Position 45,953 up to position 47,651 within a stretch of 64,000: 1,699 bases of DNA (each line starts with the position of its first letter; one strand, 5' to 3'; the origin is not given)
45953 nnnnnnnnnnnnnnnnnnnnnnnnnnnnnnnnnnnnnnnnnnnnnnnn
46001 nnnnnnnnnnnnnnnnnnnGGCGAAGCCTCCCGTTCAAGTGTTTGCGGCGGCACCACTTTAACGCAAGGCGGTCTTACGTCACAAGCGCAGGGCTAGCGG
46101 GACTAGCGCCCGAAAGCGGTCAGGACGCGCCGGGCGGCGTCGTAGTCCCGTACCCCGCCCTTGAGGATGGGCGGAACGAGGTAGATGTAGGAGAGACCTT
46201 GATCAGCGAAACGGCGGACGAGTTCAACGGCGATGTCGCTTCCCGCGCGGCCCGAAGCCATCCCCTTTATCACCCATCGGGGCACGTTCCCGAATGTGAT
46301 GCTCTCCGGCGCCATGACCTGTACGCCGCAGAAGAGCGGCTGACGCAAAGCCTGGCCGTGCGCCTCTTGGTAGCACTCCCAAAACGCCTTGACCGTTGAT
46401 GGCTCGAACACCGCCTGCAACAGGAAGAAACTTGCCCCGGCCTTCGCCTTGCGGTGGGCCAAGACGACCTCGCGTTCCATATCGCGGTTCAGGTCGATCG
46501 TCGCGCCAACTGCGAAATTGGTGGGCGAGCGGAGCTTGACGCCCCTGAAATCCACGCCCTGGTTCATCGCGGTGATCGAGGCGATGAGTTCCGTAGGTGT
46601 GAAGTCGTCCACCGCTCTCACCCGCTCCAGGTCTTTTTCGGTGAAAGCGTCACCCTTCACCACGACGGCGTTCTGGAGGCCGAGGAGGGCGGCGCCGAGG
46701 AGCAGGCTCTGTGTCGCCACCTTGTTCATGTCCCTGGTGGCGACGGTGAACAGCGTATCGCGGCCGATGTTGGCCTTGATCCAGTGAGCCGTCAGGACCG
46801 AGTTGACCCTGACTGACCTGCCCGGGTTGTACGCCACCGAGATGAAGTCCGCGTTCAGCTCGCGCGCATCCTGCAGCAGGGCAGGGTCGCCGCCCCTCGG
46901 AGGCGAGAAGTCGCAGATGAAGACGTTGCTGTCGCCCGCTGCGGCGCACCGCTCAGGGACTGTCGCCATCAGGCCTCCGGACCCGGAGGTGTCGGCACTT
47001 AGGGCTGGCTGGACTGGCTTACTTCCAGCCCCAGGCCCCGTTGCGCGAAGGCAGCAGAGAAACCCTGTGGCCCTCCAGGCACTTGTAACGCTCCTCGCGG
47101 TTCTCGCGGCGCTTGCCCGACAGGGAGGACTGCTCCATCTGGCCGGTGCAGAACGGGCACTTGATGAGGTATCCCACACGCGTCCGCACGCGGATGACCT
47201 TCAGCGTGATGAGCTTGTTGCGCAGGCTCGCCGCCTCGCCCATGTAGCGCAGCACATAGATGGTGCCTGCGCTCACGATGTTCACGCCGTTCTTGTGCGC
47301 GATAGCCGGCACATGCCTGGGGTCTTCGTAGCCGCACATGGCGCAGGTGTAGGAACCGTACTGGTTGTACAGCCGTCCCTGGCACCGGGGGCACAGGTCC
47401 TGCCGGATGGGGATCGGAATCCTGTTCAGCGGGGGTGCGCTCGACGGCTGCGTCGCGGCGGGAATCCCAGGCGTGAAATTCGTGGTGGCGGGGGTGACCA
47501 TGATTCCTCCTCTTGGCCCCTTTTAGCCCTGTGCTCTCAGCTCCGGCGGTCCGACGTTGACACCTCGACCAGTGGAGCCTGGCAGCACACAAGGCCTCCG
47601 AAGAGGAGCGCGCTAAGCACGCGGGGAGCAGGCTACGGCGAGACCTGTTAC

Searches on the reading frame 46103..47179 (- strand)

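Call 3: search_protein_families(library=pfam, proteins=[window:46103-47179:-], max_evalue=1)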
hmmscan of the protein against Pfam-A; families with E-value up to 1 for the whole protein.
window:46103-47179:- (358 aa): 2 families
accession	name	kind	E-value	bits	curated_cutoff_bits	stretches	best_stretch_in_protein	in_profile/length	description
PF02219.23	MTHFR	-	4.8e-12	46.3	24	1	85-285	11-206/287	Methylenetetrahydrofolate reductase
PF14615.11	Rsa3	-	0.16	12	27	1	182-210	15-43/46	Ribosome-assembly protein 3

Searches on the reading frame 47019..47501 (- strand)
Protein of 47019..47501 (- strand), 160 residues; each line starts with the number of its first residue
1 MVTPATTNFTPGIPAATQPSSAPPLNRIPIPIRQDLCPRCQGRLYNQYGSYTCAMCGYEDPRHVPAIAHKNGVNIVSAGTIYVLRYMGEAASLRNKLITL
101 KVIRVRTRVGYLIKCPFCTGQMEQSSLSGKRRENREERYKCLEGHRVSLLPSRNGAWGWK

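Call 83: search_protein_families(library=pfam, proteins=[window:47019-47501:-], max_evalue=0.1)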
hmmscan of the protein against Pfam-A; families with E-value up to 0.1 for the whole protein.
window:47019-47501:- (160 aa): 9 families
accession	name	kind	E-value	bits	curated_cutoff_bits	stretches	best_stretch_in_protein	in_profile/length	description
PF07098.16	DUF1360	-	0.0016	18.8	21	1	97-121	41-65/102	Protein of unknown function (DUF1360)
PF12760.12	Zn_ribbon_IS1595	-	0.0081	16.6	25.4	0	113-141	19-40/46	Transposase zinc-ribbon domain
PF07191.17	Zn_ribbon_6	-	0.014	15.8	25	0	37-58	3-24/67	Double zinc ribbon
PF18912.6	DZR_2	-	0.014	15.6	27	1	33-59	20-45/56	Double zinc ribbon domain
PF01907.25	Ribosomal_L37e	-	0.017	15.6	27.6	1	36-62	17-42/53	Ribosomal protein L37e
PF17915.7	zf_Rg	-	0.038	13.8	25.5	0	34-44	7-17/49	Reverse gyrase zinc finger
PF08271.17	Zn_Ribbon_TF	-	0.052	13.5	29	0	37-58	3-27/43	TFIIB zinc-binding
PF12773.13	DZR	-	0.071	13.7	27.3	0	30-59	8-33/45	Double zinc ribbon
PF14369.11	Zn_ribbon_19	-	0.091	13.4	30.8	0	33-42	19-29/35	zinc-ribbon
